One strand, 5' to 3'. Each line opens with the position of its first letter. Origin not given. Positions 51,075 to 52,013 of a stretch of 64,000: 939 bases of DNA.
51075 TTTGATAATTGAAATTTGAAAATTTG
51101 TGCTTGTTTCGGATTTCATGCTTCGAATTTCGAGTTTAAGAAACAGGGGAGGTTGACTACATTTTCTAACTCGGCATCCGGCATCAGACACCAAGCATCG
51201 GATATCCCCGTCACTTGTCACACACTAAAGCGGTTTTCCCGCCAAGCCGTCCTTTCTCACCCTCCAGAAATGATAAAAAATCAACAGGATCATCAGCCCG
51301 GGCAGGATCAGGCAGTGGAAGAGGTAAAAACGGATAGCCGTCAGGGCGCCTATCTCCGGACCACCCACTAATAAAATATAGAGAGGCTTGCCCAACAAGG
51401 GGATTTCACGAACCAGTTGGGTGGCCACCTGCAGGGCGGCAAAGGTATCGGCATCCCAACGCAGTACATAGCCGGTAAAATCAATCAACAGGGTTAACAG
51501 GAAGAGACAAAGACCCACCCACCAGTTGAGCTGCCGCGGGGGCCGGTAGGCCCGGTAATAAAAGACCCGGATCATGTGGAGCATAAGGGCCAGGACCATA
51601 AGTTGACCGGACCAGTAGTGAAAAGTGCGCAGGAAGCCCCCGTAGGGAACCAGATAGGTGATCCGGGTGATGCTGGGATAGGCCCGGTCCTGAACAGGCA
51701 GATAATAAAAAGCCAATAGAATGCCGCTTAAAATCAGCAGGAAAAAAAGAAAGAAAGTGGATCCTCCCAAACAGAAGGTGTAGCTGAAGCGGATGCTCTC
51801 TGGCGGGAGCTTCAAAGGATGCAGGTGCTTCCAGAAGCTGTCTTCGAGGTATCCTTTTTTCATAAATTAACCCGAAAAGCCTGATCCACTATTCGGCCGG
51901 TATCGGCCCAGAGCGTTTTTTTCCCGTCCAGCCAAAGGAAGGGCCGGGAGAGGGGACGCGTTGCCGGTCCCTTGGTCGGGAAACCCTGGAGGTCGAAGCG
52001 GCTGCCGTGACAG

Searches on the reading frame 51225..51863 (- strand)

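Call 70: search_protein_families(library=ncbifam, proteins=[window:51225-51863:-], max_evalue=1e-10)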
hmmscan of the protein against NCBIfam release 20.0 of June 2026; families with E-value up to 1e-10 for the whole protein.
window:51225-51863:- (212 aa): 4 families
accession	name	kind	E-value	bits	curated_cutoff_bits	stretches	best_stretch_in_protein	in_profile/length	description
NF040969.1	cytb_ExtP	equivalog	2.6e-72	243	290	1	9-208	4-203/205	selenite/tellurite reduction operon b-type cytochrome ExtP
NF002990.0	PRK03735.1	subfamily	2.1e-50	171.6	325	1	25-209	37-221/223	cytochrome b6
NF050120.1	bc1_QcrB_actin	exception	3.5e-28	98.7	500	1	60-200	73-213/458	cytochrome bc1 complex cytochrome b subunit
NF041076.1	cyt_b_SoxC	equivalog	2.3e-20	73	740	1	31-204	29-197/542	proton pump complex cytochrome B SoxC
